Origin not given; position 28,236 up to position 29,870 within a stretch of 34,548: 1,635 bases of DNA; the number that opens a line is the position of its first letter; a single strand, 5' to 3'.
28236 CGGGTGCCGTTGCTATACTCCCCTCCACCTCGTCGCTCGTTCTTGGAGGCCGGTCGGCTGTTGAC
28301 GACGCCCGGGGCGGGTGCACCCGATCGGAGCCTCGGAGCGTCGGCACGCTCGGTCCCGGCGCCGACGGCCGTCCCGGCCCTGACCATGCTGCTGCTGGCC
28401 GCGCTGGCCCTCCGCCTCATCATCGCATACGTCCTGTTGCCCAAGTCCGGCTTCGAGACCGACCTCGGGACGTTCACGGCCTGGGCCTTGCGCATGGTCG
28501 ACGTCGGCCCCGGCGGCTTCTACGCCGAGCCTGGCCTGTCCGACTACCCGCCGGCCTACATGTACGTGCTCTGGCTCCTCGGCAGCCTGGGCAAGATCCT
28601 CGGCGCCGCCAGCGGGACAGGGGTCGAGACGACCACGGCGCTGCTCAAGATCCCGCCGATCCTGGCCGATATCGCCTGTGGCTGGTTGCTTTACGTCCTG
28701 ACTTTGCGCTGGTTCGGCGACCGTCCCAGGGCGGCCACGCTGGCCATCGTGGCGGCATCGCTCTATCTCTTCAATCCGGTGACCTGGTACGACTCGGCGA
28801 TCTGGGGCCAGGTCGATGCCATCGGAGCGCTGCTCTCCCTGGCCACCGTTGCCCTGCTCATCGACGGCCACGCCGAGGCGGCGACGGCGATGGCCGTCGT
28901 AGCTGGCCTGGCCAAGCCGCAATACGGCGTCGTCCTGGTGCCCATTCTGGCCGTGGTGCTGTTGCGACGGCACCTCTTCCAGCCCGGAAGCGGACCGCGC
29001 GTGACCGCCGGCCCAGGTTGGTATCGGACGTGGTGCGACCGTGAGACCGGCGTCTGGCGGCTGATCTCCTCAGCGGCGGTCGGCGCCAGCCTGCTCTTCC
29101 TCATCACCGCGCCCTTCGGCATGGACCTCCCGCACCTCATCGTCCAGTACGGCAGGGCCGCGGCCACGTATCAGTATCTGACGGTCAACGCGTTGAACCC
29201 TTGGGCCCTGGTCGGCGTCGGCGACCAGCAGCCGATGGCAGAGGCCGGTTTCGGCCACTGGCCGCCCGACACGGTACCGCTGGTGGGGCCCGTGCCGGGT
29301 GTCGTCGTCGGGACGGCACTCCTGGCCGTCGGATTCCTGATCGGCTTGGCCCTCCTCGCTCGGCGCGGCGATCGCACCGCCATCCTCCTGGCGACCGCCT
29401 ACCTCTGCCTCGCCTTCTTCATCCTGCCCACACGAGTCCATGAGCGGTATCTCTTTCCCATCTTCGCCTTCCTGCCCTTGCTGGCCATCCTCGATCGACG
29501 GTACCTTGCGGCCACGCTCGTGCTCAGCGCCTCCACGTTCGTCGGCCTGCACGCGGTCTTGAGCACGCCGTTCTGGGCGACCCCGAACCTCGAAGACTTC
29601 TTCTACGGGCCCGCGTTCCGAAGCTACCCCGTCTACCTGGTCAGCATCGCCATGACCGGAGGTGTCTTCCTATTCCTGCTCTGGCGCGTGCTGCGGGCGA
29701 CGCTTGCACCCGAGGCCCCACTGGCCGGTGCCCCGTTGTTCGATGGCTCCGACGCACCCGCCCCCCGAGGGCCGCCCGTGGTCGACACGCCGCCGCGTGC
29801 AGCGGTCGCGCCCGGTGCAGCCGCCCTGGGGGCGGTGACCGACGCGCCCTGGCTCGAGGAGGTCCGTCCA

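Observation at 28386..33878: Giant single-frame fusion of two different GT-C glycosyltransferase modules (~1,830 aa)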

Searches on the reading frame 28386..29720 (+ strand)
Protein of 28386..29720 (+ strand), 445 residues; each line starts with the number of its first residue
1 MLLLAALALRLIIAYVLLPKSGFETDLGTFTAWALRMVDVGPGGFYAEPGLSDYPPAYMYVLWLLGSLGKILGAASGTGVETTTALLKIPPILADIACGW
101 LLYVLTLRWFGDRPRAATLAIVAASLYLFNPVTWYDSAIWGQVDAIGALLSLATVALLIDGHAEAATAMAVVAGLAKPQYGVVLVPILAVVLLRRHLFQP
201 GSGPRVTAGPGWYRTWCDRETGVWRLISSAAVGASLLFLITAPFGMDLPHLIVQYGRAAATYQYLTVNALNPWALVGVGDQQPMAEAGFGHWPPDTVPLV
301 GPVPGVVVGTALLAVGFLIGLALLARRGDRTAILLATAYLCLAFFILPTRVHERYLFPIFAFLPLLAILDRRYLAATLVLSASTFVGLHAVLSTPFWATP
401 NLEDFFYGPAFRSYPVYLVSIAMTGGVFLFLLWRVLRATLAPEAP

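Call 7: search_protein_families(library=pfam, proteins=[window:28386-29699:+], max_evalue=1)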
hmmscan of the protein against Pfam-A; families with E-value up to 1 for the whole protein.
window:28386-29699:+ (438 aa): 1 family
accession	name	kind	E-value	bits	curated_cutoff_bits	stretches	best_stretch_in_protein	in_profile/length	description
PF03155.21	Alg6_Alg8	-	2.5e-06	27.2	25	2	311-395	304-388/482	ALG6, ALG8 glycosyltransferase family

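Call 8: search_protein_families(library=ncbifam, proteins=[window:28386-29699:+], max_evalue=1)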
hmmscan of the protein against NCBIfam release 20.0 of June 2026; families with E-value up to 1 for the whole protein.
window:28386-29699:+ (438 aa): 0 families

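Call 16: search_solved_structures(query=window:28386-29720:+, max_evalue=10, show_alignments=2)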
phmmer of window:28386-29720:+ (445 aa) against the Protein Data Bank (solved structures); distinct sequences matched with E-value up to 10: 0.

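Call 19: search_solved_structures(query=A1, max_evalue=1, show_alignments=0)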
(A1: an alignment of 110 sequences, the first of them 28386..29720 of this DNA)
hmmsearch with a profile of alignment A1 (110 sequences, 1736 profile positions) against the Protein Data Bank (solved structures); distinct sequences matched with E-value up to 1: 6.
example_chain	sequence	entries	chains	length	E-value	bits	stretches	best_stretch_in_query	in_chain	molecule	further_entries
6p25_A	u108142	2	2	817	4.6e-06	27.5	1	1028-1142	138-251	Dolichyl-phosphate-mannose--protein mannosyltransferase 1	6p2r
9i5k_A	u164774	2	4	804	0.0016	19.1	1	1349-1415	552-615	Dolichyl-phosphate-mannose--protein mannosyltransferase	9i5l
9e61_A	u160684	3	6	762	0.0082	16.7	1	1349-1415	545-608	Dolichyl-phosphate-mannose--protein mannosyltransferase 4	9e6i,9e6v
7rcz_A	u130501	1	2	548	0.032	14.8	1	783-859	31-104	Stage V sporulation protein D (Sporulation specific penicillin-binding protein)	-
4ovd_A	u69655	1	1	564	0.041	14.4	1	789-863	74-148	Peptidoglycan glycosyltransferase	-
8esw_A1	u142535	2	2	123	0.69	10.4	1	419-500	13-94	NADH dehydrogenase [ubiquinone] 1 alpha subcomplex subunit 1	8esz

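Call 36: predict_structure(alignment_id=A2)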
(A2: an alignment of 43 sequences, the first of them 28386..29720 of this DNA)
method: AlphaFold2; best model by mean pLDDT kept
length: 445 residues; sequences in the alignment: 43
mean_pLDDT: 93.1   pTM: 0.93
mean pLDDT of the five models: 93.1, 92.6, 91.9, 91.4, 90.3
residues with pLDDT >= 90: 371; 70-90: 65; 50-70: 8; < 50: 1
segments of 3 or more residues with pLDDT < 50: none
pLDDT, mean of each block of 10 residues (from residue 1): 97 96 93 95 86 86 97 93 96 98 97 96 98 93 93 98 97 94 97 96 88 93 95 98 94 87 84 90 88 90 93 97 95 98 90 80 98 98 92 91 90 92 97 97 66
secondary structure, 60 per line:
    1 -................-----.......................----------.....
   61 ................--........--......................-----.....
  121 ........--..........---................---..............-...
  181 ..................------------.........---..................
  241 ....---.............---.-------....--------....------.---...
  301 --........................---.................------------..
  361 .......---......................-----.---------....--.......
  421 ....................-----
elements in order: H2-17 H24-45 H56-76 H79-86 H89-110 H116-128 H131-140 H144-159 H163-176 H178-198 H211-219 H223-244 H248-260 H272-275 H284-287 E298-300 H305-326 H330-346 H359-367 H371-392 H408-411 H414-440

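Call 40: fold_search(model_id=the predicted structure, library=pdb)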
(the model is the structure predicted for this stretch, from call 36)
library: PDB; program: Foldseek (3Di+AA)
matches with E <= 10: 320; with E <= 0.001: 8
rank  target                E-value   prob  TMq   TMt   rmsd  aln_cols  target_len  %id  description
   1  6snh_X                9.5e-07  1.00  0.74  0.69   7.3       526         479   15  Cryo-EM structure of yeast ALG6 in complex with 6AG9 Fab and Dol25-P-Glc (released 2020-03-11)
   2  8imx_U                1.2e-04  1.00  0.56  0.59   7.6       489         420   13  Cryo-EM structure of GPI-T with a chimeric GPI-anchored protein (released 2023-08-16)
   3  6s7o_A                1.5e-04  1.00  0.43  0.31  18.7       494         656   13  Cryo-EM structure of human oligosaccharyltransferase complex OST-A (released 2019-12-18)
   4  5f15                  1.7e-04  1.00  0.48  0.41  12.1       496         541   17  Crystal Structure of ArnT from Cupriavidus metallidurans bound to Undecaprenyl phosphate (released 2016-02-17)
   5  9dm5                  2.4e-04  1.00  0.56  0.63   6.7       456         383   16  Product-Bound mannosyltransferase PimE (released 2025-06-25)
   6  9ub7_B                3.1e-04  1.00  0.53  0.59   7.4       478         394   14  Structure of glycosylphosphatidylinositol transamidase,state 1 (released 2026-04-08)
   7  9n9j_I                6.6e-04  1.00  0.45  0.30  20.0       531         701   13  Structure of a GRP94 folding intermediate engaged with a CCDC134- and FKBP11-bound secretory translocon (released 2025-11-19)
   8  5gmy_A                6.9e-04  1.00  0.41  0.24  16.6       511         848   14  Crystal structure of the Archaeoglobus fulgidus oligosaccharyltransferase (O29867_ARCFU) tethered with an acceptor pep (released 2017-02-01)
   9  5ezm                  1.2e-03  1.00  0.48  0.41  12.0       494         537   17  Crystal Structure of ArnT from Cupriavidus metallidurans in the apo state (released 2016-02-17)
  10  7wld_U                1.4e-03  1.00  0.54  0.57   7.9       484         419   13  Cryo-EM structure of the human glycosylphosphatidylinositol transamidase complex at 2.53 Angstrom resolution (released 2022-04-27)
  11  3waj                  1.9e-03  1.00  0.39  0.24  17.7       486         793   17  Crystal structure of the Archaeoglobus fulgidus oligosaccharyltransferase (O29867_ARCFU) complex with Zn and sulfate (released 2013-10-30)
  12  7oci_F                2.3e-03  1.00  0.43  0.32  17.3       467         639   15  Cryo-EM structure of yeast Ost6p containing oligosaccharyltransferase complex (released 2022-02-16)
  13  7w72_U                2.6e-03  1.00  0.52  0.55   8.5       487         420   13  Structure of a human glycosylphosphatidylinositol (GPI) transamidase (released 2022-02-16)
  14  8agb_A                3.4e-03  1.00  0.43  0.31  14.4       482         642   14  Structure of yeast oligosaccharylransferase complex with lipid-linked oligosaccharide bound (released 2022-12-07)
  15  9wno_A                3.8e-03  1.00  0.59  0.63   7.1       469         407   14  Cryo-EM structure of Candida glabrata GPI mannosyltransferase I bound to Dol-P-Man (released 2025-12-03)
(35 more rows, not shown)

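Call 58: search_protein_representatives(protein=window:28386-29720:+)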
Query: 445 residues. Proteins with E-value up to 0.001 (for the whole library): 3854; up to 1e-10: 2180; up to 1e-30: 194. The best 150 are listed.
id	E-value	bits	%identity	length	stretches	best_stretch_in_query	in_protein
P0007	9.7e-160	548.7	60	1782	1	2-437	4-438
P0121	4.8e-139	480.4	88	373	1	123-365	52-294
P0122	7.3e-138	476.5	54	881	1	2-437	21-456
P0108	2.3e-136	471.6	55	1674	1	2-434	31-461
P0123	4.5e-132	457.5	51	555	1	1-433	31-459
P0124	2.0e-131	455.4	54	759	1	2-435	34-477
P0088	1.9e-128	445.5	50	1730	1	2-436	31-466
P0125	1.7e-125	435.8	51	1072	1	2-435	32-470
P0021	4.7e-125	434.3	55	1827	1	1-432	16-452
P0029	2.1e-123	428.9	52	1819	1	2-442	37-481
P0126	1.3e-121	423.0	52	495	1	2-435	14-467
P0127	3.2e-121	421.7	49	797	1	2-436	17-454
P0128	3.6e-121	421.5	51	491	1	2-439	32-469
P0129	1.7e-120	419.3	50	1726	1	2-437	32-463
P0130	1.3e-119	416.4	53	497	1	2-429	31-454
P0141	7.1e-79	282.1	40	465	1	6-439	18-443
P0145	1.3e-70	254.8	47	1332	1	2-434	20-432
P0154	2.1e-67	244.3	46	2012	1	2-433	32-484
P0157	5.3e-65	236.4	43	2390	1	2-425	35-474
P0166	2.2e-62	227.8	39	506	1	2-435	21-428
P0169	7.7e-62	225.9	39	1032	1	2-439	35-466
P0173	2.7e-59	217.5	39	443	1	3-438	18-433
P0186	4.4e-54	200.4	37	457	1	2-424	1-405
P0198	1.2e-49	185.8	38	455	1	7-396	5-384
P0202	3.3e-48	181.0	38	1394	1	4-441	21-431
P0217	3.3e-44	167.8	36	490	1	2-414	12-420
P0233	2.0e-40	155.3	36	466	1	3-394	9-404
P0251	1.6e-37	145.8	39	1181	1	7-437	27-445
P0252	1.8e-37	145.6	35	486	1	3-394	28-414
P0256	5.9e-37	143.9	36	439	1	2-396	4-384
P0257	7.3e-37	143.6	35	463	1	2-437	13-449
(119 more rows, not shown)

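Call 59: search_protein_families(library=pfam, proteins=[P0141, P0166, P0173, P0186, P0198, P0217, P0233, P0252, P0256, P0257], max_evalue=0.01)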
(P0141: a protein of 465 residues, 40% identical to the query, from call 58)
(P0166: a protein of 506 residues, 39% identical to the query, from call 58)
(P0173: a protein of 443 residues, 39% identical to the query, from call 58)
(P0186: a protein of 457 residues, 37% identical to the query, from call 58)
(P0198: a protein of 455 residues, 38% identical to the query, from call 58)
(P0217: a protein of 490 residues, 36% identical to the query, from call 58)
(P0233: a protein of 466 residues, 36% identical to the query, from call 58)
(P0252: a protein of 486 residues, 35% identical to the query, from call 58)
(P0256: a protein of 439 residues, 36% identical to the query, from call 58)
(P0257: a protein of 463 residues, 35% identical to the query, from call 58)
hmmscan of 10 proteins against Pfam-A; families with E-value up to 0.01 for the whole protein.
P0141 (465 aa): 0 families

P0166 (506 aa): 3 families
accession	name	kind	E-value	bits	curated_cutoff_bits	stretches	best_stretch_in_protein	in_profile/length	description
PF03155.21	Alg6_Alg8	-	1.8e-07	31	25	2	98-232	83-224/482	ALG6, ALG8 glycosyltransferase family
PF09594.16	GT87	-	2.2e-07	31.3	25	1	73-339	3-236/237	Glycosyltransferase family 87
PF13231.12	PMT_2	-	9.2e-05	23.1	26.1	1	102-210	23-140/160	Dolichyl-phosphate-mannose-protein mannosyltransferase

P0173 (443 aa): 1 family
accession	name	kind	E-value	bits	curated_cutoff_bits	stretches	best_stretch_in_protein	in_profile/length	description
PF06728.19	PIG-U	-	0.0073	15.9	24.5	1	127-242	121-230/378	GPI transamidase subunit PIG-U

P0186 (457 aa): 0 families

P0198 (455 aa): 2 families
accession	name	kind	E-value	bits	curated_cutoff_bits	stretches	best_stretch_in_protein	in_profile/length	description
PF06728.19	PIG-U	-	1e-05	25.3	24.5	1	51-215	57-221/378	GPI transamidase subunit PIG-U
PF03155.21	Alg6_Alg8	-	0.00048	19.7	25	1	138-378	144-383/482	ALG6, ALG8 glycosyltransferase family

P0217 (490 aa): 2 families
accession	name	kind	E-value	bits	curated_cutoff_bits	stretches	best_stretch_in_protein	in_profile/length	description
PF13231.12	PMT_2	-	3.7e-05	24.4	26.1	1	98-229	24-154/160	Dolichyl-phosphate-mannose-protein mannosyltransferase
PF06728.19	PIG-U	-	0.00089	18.9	24.5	1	65-241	59-232/378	GPI transamidase subunit PIG-U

P0233 (466 aa): 2 families
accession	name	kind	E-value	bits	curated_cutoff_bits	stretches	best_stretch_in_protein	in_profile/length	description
PF13231.12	PMT_2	-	0.0032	18.1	26.1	1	94-197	24-133/160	Dolichyl-phosphate-mannose-protein mannosyltransferase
PF15971.10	Mannosyl_trans4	-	0.0097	16.2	33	1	90-200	34-143/163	DolP-mannose mannosyltransferase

P0252 (486 aa): 0 families

P0256 (439 aa): 1 family
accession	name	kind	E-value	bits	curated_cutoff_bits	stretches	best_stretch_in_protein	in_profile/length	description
PF13231.12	PMT_2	-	0.00093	19.9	26.1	1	92-191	26-132/160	Dolichyl-phosphate-mannose-protein mannosyltransferase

P0257 (463 aa): 1 family
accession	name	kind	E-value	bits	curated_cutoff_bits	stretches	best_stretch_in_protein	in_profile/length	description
PF15971.10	Mannosyl_trans4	-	0.0014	18.9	33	1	91-199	30-139/163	DolP-mannose mannosyltransferase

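Call 60: search_protein_families(library=pfam, proteins=[P0157, P0154, P0145, P0202, P0251, P0169], max_evalue=0.001)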
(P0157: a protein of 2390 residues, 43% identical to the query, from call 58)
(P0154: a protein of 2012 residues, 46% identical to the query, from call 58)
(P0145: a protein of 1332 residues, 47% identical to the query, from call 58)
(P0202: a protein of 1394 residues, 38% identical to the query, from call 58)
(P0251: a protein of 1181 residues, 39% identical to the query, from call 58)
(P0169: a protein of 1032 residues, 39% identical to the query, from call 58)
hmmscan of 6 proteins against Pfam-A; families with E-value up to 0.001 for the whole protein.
P0157 (2390 aa): 2 families
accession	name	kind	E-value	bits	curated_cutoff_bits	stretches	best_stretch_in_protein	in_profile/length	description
PF16192.10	PMT_4TMC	-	1.9e-15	57.3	32.4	1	2011-2173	4-187/202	C-terminal four TMM region of protein-O-mannosyltransferase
PF02366.24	PMT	-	4e-13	49.9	22.7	1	1778-1909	80-208/245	Dolichyl-phosphate-mannose-protein mannosyltransferase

P0154 (2012 aa): 3 families
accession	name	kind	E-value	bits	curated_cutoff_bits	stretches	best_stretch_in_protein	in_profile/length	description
PF02366.24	PMT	-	3.1e-20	73.2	22.7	1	1006-1129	80-199/245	Dolichyl-phosphate-mannose-protein mannosyltransferase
PF13231.12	PMT_2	-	1.2e-09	39.1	26.1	2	1005-1143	18-145/160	Dolichyl-phosphate-mannose-protein mannosyltransferase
PF16192.10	PMT_4TMC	-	0.0003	20.8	32.4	1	1250-1397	3-170/202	C-terminal four TMM region of protein-O-mannosyltransferase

P0145 (1332 aa): 3 families
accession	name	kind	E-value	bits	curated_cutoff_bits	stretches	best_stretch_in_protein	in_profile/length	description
PF02366.24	PMT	-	4.2e-10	40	22.7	1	1048-1166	81-198/245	Dolichyl-phosphate-mannose-protein mannosyltransferase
PF03155.21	Alg6_Alg8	-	1.1e-05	25.1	25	1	102-389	93-385/482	ALG6, ALG8 glycosyltransferase family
PF13231.12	PMT_2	-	0.00031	21.4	26.1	1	1045-1181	16-149/160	Dolichyl-phosphate-mannose-protein mannosyltransferase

P0202 (1394 aa): 4 families
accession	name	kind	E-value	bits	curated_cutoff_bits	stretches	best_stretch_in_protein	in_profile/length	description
PF02366.24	PMT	-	2.1e-10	41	22.7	1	850-965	84-198/245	Dolichyl-phosphate-mannose-protein mannosyltransferase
PF16192.10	PMT_4TMC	-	1.9e-08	34.5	32.4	1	1087-1215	5-146/202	C-terminal four TMM region of protein-O-mannosyltransferase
PF03155.21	Alg6_Alg8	-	0.00013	21.5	25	1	106-370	92-378/482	ALG6, ALG8 glycosyltransferase family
PF09594.16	GT87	-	0.00024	21.4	25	1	109-333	30-236/237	Glycosyltransferase family 87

P0251 (1181 aa): 4 families
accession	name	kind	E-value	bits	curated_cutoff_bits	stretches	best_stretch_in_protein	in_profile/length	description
PF02366.24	PMT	-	1.4e-20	74.4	22.7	1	832-999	80-241/245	Dolichyl-phosphate-mannose-protein mannosyltransferase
PF16192.10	PMT_4TMC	-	6.3e-17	62.2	32.4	1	1005-1167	2-190/202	C-terminal four TMM region of protein-O-mannosyltransferase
PF13231.12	PMT_2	-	1e-07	32.7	26.1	1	828-990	15-159/160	Dolichyl-phosphate-mannose-protein mannosyltransferase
PF09594.16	GT87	-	3.9e-06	27.2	25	1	74-346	3-235/237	Glycosyltransferase family 87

P0169 (1032 aa): 0 families

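Call 61: list_cluster_members(proteins=[P0251, P0202, P0157, P0154, P0145, P0169, P0141, P0166, P0126, P0128])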
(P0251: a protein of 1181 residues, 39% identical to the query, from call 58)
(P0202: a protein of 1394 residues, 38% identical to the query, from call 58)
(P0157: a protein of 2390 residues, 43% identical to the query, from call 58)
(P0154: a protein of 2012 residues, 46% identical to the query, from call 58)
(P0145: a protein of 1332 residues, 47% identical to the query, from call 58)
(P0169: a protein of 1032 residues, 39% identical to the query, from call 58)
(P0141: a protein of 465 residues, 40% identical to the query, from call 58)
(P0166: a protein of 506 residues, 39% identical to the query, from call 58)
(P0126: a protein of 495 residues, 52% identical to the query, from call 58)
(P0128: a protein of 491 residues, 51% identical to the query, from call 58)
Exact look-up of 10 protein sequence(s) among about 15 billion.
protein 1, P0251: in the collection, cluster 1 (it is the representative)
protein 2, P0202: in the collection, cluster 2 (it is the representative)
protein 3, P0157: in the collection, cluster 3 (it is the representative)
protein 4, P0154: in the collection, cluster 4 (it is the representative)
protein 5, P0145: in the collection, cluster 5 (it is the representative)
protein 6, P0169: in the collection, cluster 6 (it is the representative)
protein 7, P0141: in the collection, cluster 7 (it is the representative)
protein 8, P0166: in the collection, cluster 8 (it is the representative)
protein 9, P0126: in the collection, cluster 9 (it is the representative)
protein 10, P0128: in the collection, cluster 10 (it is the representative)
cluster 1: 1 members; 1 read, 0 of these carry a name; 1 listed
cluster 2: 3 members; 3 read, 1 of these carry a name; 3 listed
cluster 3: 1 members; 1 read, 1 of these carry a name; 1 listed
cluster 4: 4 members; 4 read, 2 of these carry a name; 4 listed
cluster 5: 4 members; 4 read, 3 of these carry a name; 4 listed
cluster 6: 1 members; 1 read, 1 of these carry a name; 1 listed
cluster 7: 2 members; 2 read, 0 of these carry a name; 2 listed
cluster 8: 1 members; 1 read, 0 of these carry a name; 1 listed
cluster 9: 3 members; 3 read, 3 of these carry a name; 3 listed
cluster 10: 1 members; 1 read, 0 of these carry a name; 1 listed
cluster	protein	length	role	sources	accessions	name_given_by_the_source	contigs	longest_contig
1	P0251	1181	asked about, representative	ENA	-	-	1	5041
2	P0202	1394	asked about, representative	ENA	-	-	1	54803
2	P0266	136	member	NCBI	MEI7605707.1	MAG: hypothetical protein WCJ78_05990, partial [Chloroflexota bacterium]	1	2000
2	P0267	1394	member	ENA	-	-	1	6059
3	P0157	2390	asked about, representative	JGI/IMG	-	hypothetical protein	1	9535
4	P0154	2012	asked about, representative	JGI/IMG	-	4-amino-4-deoxy-L-arabinose transferase-like glycosyltransferase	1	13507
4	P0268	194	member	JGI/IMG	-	hypothetical protein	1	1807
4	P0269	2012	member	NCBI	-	-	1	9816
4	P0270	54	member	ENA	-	-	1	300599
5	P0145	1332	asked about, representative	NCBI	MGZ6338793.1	MAG: phospholipid carrier-dependent glycosyltransferase, partial [Candidatus ...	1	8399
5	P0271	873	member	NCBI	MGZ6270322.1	MAG: phospholipid carrier-dependent glycosyltransferase, partial [Candidatus ...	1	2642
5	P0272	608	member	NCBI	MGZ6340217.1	MAG: hypothetical protein ACXWMX_00045, partial [Candidatus Limnocylindrales bacterium]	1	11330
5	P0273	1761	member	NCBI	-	-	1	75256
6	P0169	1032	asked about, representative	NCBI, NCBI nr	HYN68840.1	MAG TPA: hypothetical protein VEX41_01360 [Candidatus Eisenbacteria bacterium] | hypothetical protein [Candidatus Eisenbacteria bacterium]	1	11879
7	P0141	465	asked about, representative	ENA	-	-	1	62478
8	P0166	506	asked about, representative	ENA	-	-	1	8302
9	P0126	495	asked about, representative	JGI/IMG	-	Gpi18-like mannosyltransferase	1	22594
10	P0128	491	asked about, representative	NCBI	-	-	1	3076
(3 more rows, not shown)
